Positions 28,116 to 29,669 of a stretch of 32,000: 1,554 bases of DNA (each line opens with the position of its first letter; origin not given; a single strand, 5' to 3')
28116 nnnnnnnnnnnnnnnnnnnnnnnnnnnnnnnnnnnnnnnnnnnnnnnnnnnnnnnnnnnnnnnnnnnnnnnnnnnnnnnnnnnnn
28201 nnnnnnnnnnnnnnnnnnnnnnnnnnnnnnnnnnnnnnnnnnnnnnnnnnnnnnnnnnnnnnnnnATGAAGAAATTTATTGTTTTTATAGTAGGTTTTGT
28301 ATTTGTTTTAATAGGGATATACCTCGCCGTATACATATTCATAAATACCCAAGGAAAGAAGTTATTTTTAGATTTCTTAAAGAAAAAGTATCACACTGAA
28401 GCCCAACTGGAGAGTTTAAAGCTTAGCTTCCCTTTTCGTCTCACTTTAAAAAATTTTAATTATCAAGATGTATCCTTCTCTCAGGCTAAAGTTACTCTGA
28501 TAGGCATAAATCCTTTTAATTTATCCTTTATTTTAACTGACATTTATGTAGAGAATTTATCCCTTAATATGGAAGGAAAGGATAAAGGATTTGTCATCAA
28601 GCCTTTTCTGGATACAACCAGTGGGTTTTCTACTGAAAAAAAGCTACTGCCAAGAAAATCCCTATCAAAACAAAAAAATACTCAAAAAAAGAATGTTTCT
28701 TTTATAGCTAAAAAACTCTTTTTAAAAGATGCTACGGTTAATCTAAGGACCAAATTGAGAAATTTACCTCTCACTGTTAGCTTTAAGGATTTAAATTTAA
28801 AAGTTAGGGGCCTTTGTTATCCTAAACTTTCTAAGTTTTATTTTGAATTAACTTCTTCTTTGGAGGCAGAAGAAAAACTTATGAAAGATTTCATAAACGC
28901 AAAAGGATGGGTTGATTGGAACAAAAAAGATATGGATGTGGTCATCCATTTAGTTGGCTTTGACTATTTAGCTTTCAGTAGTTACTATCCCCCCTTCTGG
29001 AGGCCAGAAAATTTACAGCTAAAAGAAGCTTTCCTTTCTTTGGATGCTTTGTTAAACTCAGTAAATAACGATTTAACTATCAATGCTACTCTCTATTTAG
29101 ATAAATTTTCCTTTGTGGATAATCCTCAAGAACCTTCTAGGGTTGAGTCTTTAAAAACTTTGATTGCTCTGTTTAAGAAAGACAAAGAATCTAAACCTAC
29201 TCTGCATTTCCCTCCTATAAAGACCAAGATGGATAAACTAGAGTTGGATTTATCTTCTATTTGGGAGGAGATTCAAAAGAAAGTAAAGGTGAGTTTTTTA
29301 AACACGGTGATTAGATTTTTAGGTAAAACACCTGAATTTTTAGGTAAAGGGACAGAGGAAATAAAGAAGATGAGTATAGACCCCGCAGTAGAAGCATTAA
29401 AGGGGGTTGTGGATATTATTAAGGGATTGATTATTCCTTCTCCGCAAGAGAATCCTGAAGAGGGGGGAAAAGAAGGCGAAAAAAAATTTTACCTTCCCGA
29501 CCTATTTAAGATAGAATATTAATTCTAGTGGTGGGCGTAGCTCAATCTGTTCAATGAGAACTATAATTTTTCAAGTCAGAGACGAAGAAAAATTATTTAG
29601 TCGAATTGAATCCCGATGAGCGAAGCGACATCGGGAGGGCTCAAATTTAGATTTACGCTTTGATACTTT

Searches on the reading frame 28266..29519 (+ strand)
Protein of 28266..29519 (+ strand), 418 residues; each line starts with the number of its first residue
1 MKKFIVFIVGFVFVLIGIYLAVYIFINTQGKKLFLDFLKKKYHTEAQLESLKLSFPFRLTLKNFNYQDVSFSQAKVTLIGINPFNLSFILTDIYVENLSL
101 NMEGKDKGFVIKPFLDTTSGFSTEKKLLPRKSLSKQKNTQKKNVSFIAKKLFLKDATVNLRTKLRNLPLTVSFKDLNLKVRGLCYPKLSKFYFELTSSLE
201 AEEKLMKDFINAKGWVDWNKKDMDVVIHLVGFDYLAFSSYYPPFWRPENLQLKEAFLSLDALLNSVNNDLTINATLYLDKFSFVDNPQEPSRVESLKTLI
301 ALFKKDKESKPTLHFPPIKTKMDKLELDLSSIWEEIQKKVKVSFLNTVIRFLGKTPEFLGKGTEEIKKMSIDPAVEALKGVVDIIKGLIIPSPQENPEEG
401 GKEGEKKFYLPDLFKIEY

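Call 8: search_protein_families(library=pfam, proteins=[window:28266-29519:+], max_evalue=0.01)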
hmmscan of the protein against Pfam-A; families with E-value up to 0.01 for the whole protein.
window:28266-29519:+ (418 aa): 1 family
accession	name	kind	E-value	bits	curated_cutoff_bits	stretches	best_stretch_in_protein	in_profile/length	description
PF05359.17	DUF748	-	2.5e-05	23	50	1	126-288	436-594/1037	Domain of Unknown Function (DUF748)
